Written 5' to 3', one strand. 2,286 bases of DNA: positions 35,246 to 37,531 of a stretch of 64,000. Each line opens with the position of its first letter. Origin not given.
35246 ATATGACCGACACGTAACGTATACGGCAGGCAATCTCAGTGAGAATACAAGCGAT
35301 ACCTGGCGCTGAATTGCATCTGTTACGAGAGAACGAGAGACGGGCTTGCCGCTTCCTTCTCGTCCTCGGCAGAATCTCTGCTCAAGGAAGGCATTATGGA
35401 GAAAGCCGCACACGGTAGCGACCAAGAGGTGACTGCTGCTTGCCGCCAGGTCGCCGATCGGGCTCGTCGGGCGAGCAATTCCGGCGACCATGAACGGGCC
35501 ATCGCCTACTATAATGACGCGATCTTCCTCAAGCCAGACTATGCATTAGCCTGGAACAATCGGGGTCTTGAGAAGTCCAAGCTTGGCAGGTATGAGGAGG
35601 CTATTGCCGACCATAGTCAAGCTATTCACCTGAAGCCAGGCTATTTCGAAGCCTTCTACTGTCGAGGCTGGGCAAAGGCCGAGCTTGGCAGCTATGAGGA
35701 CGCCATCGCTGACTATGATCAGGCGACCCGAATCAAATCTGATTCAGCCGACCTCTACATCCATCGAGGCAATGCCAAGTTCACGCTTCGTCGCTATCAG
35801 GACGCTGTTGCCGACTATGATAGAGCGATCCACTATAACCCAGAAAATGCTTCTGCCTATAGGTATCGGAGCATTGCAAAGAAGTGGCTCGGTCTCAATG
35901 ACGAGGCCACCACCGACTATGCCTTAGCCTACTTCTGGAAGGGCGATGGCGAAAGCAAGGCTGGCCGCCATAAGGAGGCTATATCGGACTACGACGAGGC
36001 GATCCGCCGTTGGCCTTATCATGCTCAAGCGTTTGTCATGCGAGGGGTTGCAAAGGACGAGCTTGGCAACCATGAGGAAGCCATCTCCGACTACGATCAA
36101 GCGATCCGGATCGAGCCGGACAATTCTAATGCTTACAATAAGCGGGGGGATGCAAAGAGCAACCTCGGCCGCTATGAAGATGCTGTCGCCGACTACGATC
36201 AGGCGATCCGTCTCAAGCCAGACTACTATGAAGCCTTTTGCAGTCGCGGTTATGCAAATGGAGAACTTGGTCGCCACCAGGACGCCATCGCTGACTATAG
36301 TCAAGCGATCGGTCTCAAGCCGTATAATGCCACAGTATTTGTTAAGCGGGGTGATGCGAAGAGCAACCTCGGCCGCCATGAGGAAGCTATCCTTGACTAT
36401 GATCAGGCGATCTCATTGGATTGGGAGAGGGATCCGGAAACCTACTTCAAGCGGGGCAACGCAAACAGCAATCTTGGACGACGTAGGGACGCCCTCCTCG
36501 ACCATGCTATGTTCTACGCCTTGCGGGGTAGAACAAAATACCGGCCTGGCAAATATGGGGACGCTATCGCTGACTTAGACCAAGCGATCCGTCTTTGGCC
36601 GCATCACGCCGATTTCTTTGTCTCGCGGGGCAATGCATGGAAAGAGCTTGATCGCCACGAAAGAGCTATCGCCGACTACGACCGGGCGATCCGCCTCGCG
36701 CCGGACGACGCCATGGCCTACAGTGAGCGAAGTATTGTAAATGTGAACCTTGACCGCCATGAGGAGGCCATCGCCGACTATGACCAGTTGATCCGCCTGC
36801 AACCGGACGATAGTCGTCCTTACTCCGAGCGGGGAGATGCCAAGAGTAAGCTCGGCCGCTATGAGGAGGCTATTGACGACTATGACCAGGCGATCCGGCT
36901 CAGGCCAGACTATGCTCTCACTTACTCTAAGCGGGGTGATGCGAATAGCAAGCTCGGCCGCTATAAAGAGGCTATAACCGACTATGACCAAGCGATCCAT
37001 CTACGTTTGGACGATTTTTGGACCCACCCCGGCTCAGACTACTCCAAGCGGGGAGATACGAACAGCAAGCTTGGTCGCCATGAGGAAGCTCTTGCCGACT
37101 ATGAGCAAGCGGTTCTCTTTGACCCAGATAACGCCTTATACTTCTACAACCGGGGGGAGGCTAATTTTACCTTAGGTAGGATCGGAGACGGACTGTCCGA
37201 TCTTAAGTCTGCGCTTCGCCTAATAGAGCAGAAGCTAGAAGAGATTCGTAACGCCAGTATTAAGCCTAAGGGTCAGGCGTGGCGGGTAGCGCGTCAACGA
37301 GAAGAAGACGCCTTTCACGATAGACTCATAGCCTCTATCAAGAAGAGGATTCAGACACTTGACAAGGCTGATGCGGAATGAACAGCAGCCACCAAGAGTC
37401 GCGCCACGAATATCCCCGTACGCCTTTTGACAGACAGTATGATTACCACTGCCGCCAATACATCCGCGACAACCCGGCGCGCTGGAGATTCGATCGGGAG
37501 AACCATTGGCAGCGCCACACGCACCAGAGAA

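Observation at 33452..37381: Low-GC island encoding a SIR2-family NADase-type protein plus a highly regular TPR protein: candidate uncharacterised two-gene defence/conflict module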

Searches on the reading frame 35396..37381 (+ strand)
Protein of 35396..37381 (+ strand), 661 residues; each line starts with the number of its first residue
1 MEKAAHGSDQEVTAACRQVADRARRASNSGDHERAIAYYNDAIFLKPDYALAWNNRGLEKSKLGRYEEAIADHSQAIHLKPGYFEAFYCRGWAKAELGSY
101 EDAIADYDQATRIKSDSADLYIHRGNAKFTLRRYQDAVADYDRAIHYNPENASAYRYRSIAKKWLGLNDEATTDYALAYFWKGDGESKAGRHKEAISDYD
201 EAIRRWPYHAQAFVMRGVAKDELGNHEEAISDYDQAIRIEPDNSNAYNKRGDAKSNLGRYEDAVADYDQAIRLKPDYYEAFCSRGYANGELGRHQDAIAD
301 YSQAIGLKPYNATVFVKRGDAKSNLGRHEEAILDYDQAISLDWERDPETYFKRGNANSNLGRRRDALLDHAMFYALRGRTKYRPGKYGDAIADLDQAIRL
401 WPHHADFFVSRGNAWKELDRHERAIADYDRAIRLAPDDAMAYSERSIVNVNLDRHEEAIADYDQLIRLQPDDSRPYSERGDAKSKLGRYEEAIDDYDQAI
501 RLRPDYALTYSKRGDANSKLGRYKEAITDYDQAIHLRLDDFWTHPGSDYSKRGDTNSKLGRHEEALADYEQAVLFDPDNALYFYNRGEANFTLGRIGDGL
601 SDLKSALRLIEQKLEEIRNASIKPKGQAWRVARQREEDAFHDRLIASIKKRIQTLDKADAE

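Call 3: search_protein_families(library=pfam, proteins=[window:35396-37381:+], max_evalue=0.01)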
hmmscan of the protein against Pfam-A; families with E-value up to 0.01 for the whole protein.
window:35396-37381:+ (661 aa): 23 families
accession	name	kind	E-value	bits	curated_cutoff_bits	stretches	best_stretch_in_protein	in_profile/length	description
PF13414.12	TPR_11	-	8.8e-101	329.8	26.8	14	480-521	1-42/42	TPR repeat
PF00515.34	TPR_1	-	2e-99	322.2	27.8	11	476-506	4-34/34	Tetratricopeptide repeat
PF07719.23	TPR_2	-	2.4e-79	255.4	27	8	476-506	4-34/34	Tetratricopeptide repeat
PF13181.12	TPR_8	-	4.4e-76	245.1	25.7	7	245-277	2-34/34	Tetratricopeptide repeat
PF13432.12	TPR_16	-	3.2e-62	206.9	32.7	9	377-439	3-65/65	Tetratricopeptide repeat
PF13431.12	TPR_17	-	3.5e-48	158.3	24.4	2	233-264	2-33/34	Tetratricopeptide repeat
PF13371.12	TPR_9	-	7e-45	151.4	35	7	452-505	8-61/73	Tetratricopeptide repeat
PF13424.12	TPR_12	-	1.4e-33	115.4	30.1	5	476-534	6-72/77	Tetratricopeptide repeat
PF13428.12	TPR_14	-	9.5e-32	106.7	23.5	0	21-56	6-41/44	Tetratricopeptide repeat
PF03704.23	BTAD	-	1.9e-25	90.4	22.1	3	368-501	1-124/146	Bacterial transcriptional activator domain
PF14559.12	TPR_19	-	3.1e-23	82.3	25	2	223-277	4-60/68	Tetratricopeptide repeat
PF13174.12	TPR_6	-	1.4e-22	79.2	26.3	0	211-242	1-32/33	Tetratricopeptide repeat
PF10516.15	SHNi-TPR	-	4e-14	52.3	21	0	522-538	16-32/38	SHNi-TPR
PF13374.12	TPR_10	-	7.2e-14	51.7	27.5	0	246-273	4-31/42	Tetratricopeptide repeat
PF13429.12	TPR_15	-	2.1e-12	47.5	26.2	0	405-497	146-238/280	Tetratricopeptide repeat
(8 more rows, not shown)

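Call 4: search_protein_families(library=padloc, proteins=[window:35396-37381:+], max_evalue=0.01)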
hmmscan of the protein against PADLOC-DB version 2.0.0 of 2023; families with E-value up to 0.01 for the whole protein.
window:35396-37381:+ (661 aa): 4 families
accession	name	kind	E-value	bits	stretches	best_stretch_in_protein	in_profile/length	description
PDLC01171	TPR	-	2e-10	38.3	1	14-174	139-307/504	TPR repeats containing protein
PDLC01172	TPR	-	1.8e-07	28.3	0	255-287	95-127/448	TPR repeats containing protein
PDLC01169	TPR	-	5.3e-05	20.7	0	65-123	124-185/252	TPR repeats containing protein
PDLC02907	TPR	-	0.00087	15.9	0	437-532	612-693/864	-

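Call 5: search_protein_families(library=ncbifam, proteins=[window:35396-37381:+], max_evalue=0.01)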
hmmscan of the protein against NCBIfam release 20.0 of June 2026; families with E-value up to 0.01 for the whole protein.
window:35396-37381:+ (661 aa): 27 families (the best 25 are shown)
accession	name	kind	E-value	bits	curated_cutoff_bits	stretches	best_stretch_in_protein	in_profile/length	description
NF040959.1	MamA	equivalog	3e-55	186.9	200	4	369-536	35-202/204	magnetosome protein MamA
TIGR00990.1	3a0801s09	subfamily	4.2e-52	177.6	757.25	6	45-155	326-436/615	mitochondrial import receptor subunit TOM70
TIGR02552.1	LcrH_SycD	equivalog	1.6e-38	131.5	104.8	5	380-474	27-121/136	SycD/LcrH family type III secretion system chaperone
TIGR02917.1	PEP_TPR_lipo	equivalog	1.8e-36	125.4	312.2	5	90-247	62-230/899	XrtA/PEP-CTERM system TPR-repeat protein PrsT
TIGR02521.1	type_IV_pilW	equivalog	8.9e-31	107.2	154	5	455-608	47-197/234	type IV pilus biogenesis/stability protein PilW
NF033762.1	social_mot_Tgl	equivalog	2.1e-29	102.6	225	5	487-587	80-177/252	social motility TPR repeat lipoprotein Tgl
NF033920.0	C39_PA2778_fam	equivalog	5.2e-24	85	150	2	188-275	168-255/255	PA2778 family cysteine peptidase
NF008391.2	PRK11189.1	equivalog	1.1e-23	84.2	250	4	210-300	65-155/297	lipoprotein NlpI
NF047558.1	TPR_END_plus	domain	9.6e-16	57.5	32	0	484-506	10-32/56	TPR end-of-group domain-containing protein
NF047507.1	TPR_BatC_Lepto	exception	2.2e-14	53.5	175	1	479-579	30-129/214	TPR repeat-containing protein BatC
NF008520.0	PRK11447.1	equivalog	8.8e-14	50.3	858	3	89-246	274-421/1157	cellulose synthase complex outer membrane protein BcsC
TIGR04510.1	mod_pep_cyc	subfamily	1.5e-13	50.2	400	2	22-176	404-558/814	putative peptide modification system cyclase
NF002725.1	PRK02603.1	equivalog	8.8e-13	48.6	143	0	174-270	33-139/173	photosystem I assembly protein Ycf3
NF053607.1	CHU_0125_OmpA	equivalog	8.2e-12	44.4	620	0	12-116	15-119/639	CHU_0125 family OmpA-like outer membrane integrity protein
NF033758.1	gliding_GltE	equivalog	2.6e-10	39.9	225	1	133-246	49-156/411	adventurous gliding motility TPR repeat lipoprotein GltE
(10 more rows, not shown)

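Call 33: find_homologous_proteins(query=window:35396-37381:+, max_evalue=1e-20)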
Query window:35396-37381:+ (661 aa): 5574 proteins with E <= 1e-20 among 8000 candidates; the best 120 are listed.
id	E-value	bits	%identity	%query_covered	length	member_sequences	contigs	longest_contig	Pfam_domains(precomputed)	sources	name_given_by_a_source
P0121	8.0e-179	614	49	76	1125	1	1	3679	PF03704.24,PF13431.13,PF13414.13,PF07693.21,PF12569.15,PF13428.13,PF13374.13,PF14559.13,PF24575.2,PF10516.16,PF13371.13,PF00515.35,PF13424.13,PF21033.5,PF13432.13,PF13429.13,PF13181.13,PF07719.24,PF13174.13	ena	-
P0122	2.1e-168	580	35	84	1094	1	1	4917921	PF03704.24,PF25060.1,PF12862.14,PF13414.13,PF21545.4,PF01535.27,PF12569.15,PF13374.13,PF07721.21,PF24575.2,PF11846.15,PF00515.35,PF04212.25,PF13424.13,PF07719.24,PF13174.13,PF13431.13,PF23914.2,PF13176.13,PF13428.13,PF14559.13,PF10516.16,PF13371.13,PF22860.3,PF12895.14,PF21033.5,PF13432.13,PF13181.1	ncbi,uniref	ncbi:tetratricopeptide repeat protein [Microcystis protocystis FBCC-A270]|uniref:tetratricopeptide r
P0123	2.2e-152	527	42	76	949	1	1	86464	PF03704.24,PF13431.13,PF23914.2,PF13414.13,PF12569.15,PF13428.13,PF00152.26,PF13374.13,PF14559.13,PF10516.16,PF13371.13,PF00515.35,PF12895.14,PF13424.13,PF21033.5,PF13432.13,PF01336.32,PF13429.13,PF13181.13,PF01239.29,PF07719.24,PF13174.13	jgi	-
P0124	4.2e-152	526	44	72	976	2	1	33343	PF03704.24,PF12544.14,PF13414.13,PF12569.15,PF00152.26,PF13374.13,PF24575.2,PF00515.35,PF13424.13,PF01336.32,PF07719.24,PF13174.13,PF13431.13,PF23914.2,PF25062.2,PF13428.13,PF14559.13,PF25575.1,PF10516.16,PF13371.13,PF21033.5,PF13432.13,PF13181.13,PF01239.29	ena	-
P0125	1.4e-146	508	38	78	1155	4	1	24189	PF03704.24,PF13414.13,PF21545.4,PF17004.12,PF17169.10,PF12688.14,PF13374.13,PF24575.2,PF00515.35,PF04212.25,PF13424.13,PF13429.13,PF14561.13,PF07719.24,PF13174.13,PF20308.5,PF25063.1,PF13431.13,PF23914.2,PF22323.2,PF13176.13,PF13428.13,PF12770.13,PF25064.2,PF14559.13,PF10516.16,PF13371.13,PF22860.3,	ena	-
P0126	1.6e-144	501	37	86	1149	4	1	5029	PF25063.1,PF03704.24,PF13431.13,PF23914.2,PF25062.2,PF13414.13,PF13428.13,PF13191.13,PF13374.13,PF14559.13,PF24575.2,PF10516.16,PF13371.13,PF00515.35,PF12895.14,PF13424.13,PF21033.5,PF13432.13,PF13181.13,PF01239.29,PF07719.24,PF13174.13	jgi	-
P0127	2.4e-144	500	37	75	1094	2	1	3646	PF03704.24,PF25060.1,PF13414.13,PF21545.4,PF10973.14,PF13374.13,PF07721.21,PF24575.2,PF11846.15,PF00515.35,PF13424.13,PF14561.13,PF07719.24,PF13174.13,PF20308.5,PF25063.1,PF14853.13,PF13431.13,PF23914.2,PF13176.13,PF13428.13,PF14559.13,PF10516.16,PF27595.1,PF13371.13,PF12895.14,PF21033.5,PF13432.13,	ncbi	-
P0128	4.1e-140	486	37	84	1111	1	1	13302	PF03704.24,PF13431.13,PF23914.2,PF13414.13,PF13176.13,PF12569.15,PF13428.13,PF13374.13,PF14559.13,PF24575.2,PF13371.13,PF00515.35,PF12895.14,PF13424.13,PF21033.5,PF13432.13,PF13429.13,PF13181.13,PF01239.29,PF07719.24,PF13174.13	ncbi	-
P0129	5.0e-138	480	37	55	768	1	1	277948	PF03704.24,PF13414.13,PF12569.15,PF13374.13,PF07721.21,PF24575.2,PF00515.35,PF13424.13,PF01075.24,PF07719.24,PF13174.13,PF13431.13,PF23914.2,PF13176.13,PF13428.13,PF04733.21,PF14559.13,PF10516.16,PF13371.13,PF12895.14,PF21033.5,PF13432.13,PF13181.13,PF01239.29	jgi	jgi:tetratricopeptide (TPR) repeat protein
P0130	3.4e-137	477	40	68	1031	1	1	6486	PF03704.24,PF09976.16,PF25060.1,PF12862.14,PF13414.13,PF21545.4,PF12569.15,PF17004.12,PF13374.13,PF07721.21,PF24575.2,PF00515.35,PF04212.25,PF13424.13,PF28559.1,PF13429.13,PF14561.13,PF07719.24,PF13174.13,PF20308.5,PF25063.1,PF14853.13,PF13431.13,PF23914.2,PF25062.2,PF13176.13,PF13428.13,PF12770.13,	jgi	jgi:tetratricopeptide (TPR) repeat protein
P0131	3.4e-137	477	43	74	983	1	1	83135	PF03704.24,PF13414.13,PF12569.15,PF00152.26,PF13374.13,PF24575.2,PF00515.35,PF13424.13,PF01336.32,PF13429.13,PF07719.24,PF13174.13,PF14853.13,PF13431.13,PF23914.2,PF13428.13,PF14559.13,PF25575.1,PF10516.16,PF13371.13,PF12895.14,PF21033.5,PF13432.13,PF13181.13,PF01239.29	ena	-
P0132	3.5e-133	464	42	80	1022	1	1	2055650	PF03704.24,PF09334.18,PF12862.14,PF01406.26,PF13414.13,PF21545.4,PF09190.18,PF13374.13,PF24575.2,PF00515.35,PF13424.13,PF13429.13,PF14561.13,PF07719.24,PF13174.13,PF13431.13,PF23914.2,PF25062.2,PF13428.13,PF25064.2,PF14559.13,PF10516.16,PF13371.13,PF12895.14,PF21033.5,PF13432.13,PF13181.13,PF01239.2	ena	-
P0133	6.0e-133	463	43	88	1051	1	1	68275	PF03704.24,PF13431.13,PF23914.2,PF25062.2,PF13414.13,PF12569.15,PF13428.13,PF00152.26,PF13374.13,PF14559.13,PF24575.2,PF10516.16,PF13371.13,PF00515.35,PF12895.14,PF13424.13,PF21033.5,PF13432.13,PF01336.32,PF13181.13,PF01239.29,PF07719.24,PF13174.13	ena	-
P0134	6.5e-133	463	37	86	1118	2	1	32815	PF03704.24,PF25263.2,PF13414.13,PF12569.15,PF17169.10,PF12688.14,PF13374.13,PF07721.21,PF24575.2,PF00515.35,PF04212.25,PF13424.13,PF14561.13,PF07719.24,PF13174.13,PF20308.5,PF25063.1,PF13431.13,PF23914.2,PF13176.13,PF13428.13,PF12770.13,PF25064.2,PF14559.13,PF25575.1,PF10516.16,PF13371.13,PF12895.14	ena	-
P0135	4.3e-127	443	38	77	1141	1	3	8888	PF03704.24,PF13414.13,PF21545.4,PF12569.15,PF17169.10,PF12688.14,PF13374.13,PF07721.21,PF24575.2,PF00515.35,PF04212.25,PF13424.13,PF23233.2,PF07719.24,PF13174.13,PF20308.5,PF25063.1,PF13431.13,PF23914.2,PF13176.13,PF13428.13,PF12770.13,PF25064.2,PF14559.13,PF10516.16,PF27595.1,PF13371.13,PF12895.14,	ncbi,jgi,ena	-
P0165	5.1e-108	380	46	58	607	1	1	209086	PF03704.24,PF13431.13,PF12862.14,PF13414.13,PF13428.13,PF13374.13,PF07721.21,PF14559.13,PF24575.2,PF10516.16,PF20574.4,PF13371.13,PF00515.35,PF13424.13,PF13432.13,PF13181.13,PF07719.24,PF13174.13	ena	-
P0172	1.7e-106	375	30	85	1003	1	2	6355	PF03704.24,PF25060.1,PF13414.13,PF21545.4,PF12688.14,PF13374.13,PF24575.2,PF02259.30,PF13289.13,PF00515.35,PF04212.25,PF13424.13,PF13429.13,PF14561.13,PF07719.24,PF13174.13,PF20308.5,PF25063.1,PF14853.13,PF13431.13,PF23914.2,PF13176.13,PF13428.13,PF04733.21,PF25064.2,PF14559.13,PF10516.16,PF13371.13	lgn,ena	-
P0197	1.8e-101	359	48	58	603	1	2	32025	PF03704.24,PF13431.13,PF13414.13,PF13428.13,PF13374.13,PF14559.13,PF24575.2,PF10516.16,PF13371.13,PF00515.35,PF13424.13,PF13432.13,PF13181.13,PF01239.29,PF23485.2,PF07719.24,PF13174.13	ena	-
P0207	1.1e-98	350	48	55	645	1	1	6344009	PF03704.24,PF13431.13,PF13414.13,PF13428.13,PF13374.13,PF14559.13,PF10516.16,PF13371.13,PF00515.35,PF13424.13,PF21033.5,PF13432.13,PF13181.13,PF01239.29,PF07719.24,PF13174.13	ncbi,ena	-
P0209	2.2e-98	349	45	57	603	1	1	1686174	PF03704.24,PF13431.13,PF12862.14,PF13414.13,PF13428.13,PF13374.13,PF07721.21,PF14559.13,PF24575.2,PF10516.16,PF13371.13,PF11846.15,PF00515.35,PF13424.13,PF21033.5,PF13432.13,PF13181.13,PF07719.24,PF13174.13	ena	-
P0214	1.8e-97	346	34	85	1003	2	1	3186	PF13431.13,PF23914.2,PF13414.13,PF12569.15,PF13428.13,PF13374.13,PF14559.13,PF13371.13,PF13289.13,PF00515.35,PF13424.13,PF21033.5,PF13432.13,PF13429.13,PF13181.13,PF07719.24,PF13174.13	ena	-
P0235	1.3e-93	333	50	36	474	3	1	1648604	PF03704.24,PF13431.13,PF13414.13,PF13428.13,PF13374.13,PF14559.13,PF10516.16,PF13371.13,PF00515.35,PF13424.13,PF21033.5,PF13432.13,PF13181.13,PF07719.24,PF13174.13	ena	-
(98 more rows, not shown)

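Call 56: find_encoding_contigs(protein=P0207, flank=8000, max_places=2)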
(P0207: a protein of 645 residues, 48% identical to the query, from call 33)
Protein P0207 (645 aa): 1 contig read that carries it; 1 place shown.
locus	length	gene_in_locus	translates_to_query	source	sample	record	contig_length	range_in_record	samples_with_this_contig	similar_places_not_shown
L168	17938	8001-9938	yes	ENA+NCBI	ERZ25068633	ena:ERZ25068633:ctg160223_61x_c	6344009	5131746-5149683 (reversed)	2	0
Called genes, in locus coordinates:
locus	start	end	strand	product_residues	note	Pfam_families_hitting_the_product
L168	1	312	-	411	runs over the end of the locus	-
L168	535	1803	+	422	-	PF01548:DEDD_Tnp_IS110, PF02371:Transposase_20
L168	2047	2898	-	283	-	PF00702:Hydrolase, PF13419:HAD_2, PF13242:Hydrolase_like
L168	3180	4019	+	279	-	PF05721:PhyH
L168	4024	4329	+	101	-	PF01381:HTH_3, PF13560:HTH_31 (weak)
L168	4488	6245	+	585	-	PF13289:SIR2_2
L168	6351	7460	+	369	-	PF13181:TPR_8 (faint), PF13432:TPR_16 (faint), PF13414:TPR_11 (weak), PF13431:TPR_17 (weak), PF00515:TPR_1, PF07719:TPR_2 (weak), PF13414:TPR_11, PF13424:TPR_12 (weak), +2 more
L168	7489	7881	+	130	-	PF08861:DUF1828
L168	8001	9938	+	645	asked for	PF13414:TPR_11, PF00515:TPR_1, PF13414:TPR_11, PF13414:TPR_11, PF13371:TPR_9, PF13414:TPR_11, PF13432:TPR_16, PF00515:TPR_1, +35 more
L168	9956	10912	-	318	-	-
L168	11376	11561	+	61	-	-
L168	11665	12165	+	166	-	PF14280:DUF4365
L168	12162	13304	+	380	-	-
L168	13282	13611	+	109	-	PF11867:T1RH-like_C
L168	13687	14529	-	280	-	PF05721:PhyH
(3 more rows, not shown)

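Call 61: find_encoding_contigs(protein=P0165, flank=6000, max_places=1)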
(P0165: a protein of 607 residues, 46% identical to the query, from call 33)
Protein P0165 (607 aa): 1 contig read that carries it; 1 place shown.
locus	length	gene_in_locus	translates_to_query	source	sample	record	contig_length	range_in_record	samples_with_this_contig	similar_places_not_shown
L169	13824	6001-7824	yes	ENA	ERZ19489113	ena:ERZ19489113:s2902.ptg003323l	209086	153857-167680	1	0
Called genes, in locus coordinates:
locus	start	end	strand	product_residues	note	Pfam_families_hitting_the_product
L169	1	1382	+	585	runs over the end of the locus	PF04326:SLFN_AlbA_2, PF13749:HATPase_c_4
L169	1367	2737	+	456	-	PF04754:Transposase_31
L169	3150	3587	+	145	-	PF08780:NTase_sub_bind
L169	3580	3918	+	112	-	PF22600:MTPAP-like_central (weak), PF18765:Polbeta (weak)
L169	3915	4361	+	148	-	PF08780:NTase_sub_bind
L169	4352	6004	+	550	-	PF01909:NTP_transf_2 (weak), PF18765:Polbeta, PF01420:Methylase_S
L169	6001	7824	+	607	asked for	PF00515:TPR_1, PF13432:TPR_16, PF13414:TPR_11, PF00515:TPR_1, PF13414:TPR_11, PF00515:TPR_1, PF13414:TPR_11, PF13424:TPR_12, +42 more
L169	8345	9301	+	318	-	PF01972:SDH_protease, PF25145:NfeD1b_N (weak)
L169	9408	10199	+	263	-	-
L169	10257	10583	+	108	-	-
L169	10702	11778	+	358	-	-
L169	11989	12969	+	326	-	PF04754:Transposase_31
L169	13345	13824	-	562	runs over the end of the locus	PF13401:AAA_22 (weak), PF14516:AAA_35 (weak)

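Call 62: find_encoding_contigs(protein=P0209, flank=6000, max_places=1)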
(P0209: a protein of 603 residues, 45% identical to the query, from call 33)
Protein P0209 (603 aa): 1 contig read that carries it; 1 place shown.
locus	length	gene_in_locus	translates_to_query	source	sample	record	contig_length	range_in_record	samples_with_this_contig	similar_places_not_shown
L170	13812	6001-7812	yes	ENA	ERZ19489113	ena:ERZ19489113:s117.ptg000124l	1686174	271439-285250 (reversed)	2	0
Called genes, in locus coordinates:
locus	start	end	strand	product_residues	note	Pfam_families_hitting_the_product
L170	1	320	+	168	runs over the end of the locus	-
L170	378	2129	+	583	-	PF04326:SLFN_AlbA_2, PF13749:HATPase_c_4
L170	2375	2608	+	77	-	PF15937:PrlF_antitoxin (weak), PF04014:MazE_antitoxin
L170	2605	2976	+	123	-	PF01850:PIN (weak), PF15919:HicB_lk_antitox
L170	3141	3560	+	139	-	PF08780:NTase_sub_bind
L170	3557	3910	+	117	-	PF22600:MTPAP-like_central (weak), PF01909:NTP_transf_2 (weak), PF18765:Polbeta (weak)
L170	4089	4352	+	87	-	PF08780:NTase_sub_bind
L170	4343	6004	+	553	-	PF01909:NTP_transf_2 (weak), PF18765:Polbeta (weak), PF01420:Methylase_S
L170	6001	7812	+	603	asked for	PF13371:TPR_9, PF13414:TPR_11, PF00515:TPR_1, PF13414:TPR_11, PF00515:TPR_1, PF13414:TPR_11, PF13432:TPR_16, PF00515:TPR_1, +40 more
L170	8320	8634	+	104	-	-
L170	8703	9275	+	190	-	-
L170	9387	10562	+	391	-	-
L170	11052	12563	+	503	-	PF04851:ResIII, PF00270:DEAD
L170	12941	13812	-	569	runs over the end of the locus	PF13401:AAA_22 (weak)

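Call 63: find_encoding_contigs(protein=P0235, flank=6000, max_places=1)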
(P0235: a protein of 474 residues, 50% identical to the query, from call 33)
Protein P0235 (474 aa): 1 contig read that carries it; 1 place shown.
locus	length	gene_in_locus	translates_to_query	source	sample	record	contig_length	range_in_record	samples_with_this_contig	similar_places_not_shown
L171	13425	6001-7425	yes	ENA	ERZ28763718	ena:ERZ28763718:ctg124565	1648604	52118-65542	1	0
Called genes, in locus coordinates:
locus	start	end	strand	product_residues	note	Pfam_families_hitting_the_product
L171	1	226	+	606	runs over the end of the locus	PF17092:PCB_OB (faint), PF00575:S1 (weak), PF21710:Spt6_S1 (faint), PF13509:S1_2 (faint), PF00575:S1, PF23459:S1_RRP5 (weak)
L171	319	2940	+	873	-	PF01624:MutS_I, PF05188:MutS_II, PF05192:MutS_III, PF05190:MutS_IV, PF00488:MutS_V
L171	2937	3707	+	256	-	PF13505:OMP_b-brl (weak)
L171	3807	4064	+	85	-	PF04221:RelB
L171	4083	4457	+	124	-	-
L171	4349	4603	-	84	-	-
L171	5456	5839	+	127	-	-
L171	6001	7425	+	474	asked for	PF13414:TPR_11, PF13424:TPR_12, PF00515:TPR_1, PF13414:TPR_11, PF13432:TPR_16, PF00515:TPR_1, PF13414:TPR_11, PF00515:TPR_1, +27 more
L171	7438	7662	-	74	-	PF09954:DUF2188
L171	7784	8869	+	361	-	PF01381:HTH_3, PF12844:HTH_19, PF13560:HTH_31 (weak), PF06114:Peptidase_M78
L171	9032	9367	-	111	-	PF02452:PemK_toxin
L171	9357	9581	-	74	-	PF04014:MazE_antitoxin, PF15937:PrlF_antitoxin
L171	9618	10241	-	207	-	PF01609:DDE_Tnp_1, PF13612:DDE_Tnp_1_3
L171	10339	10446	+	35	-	-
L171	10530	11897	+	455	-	PF13173:AAA_14, PF13635:DUF4143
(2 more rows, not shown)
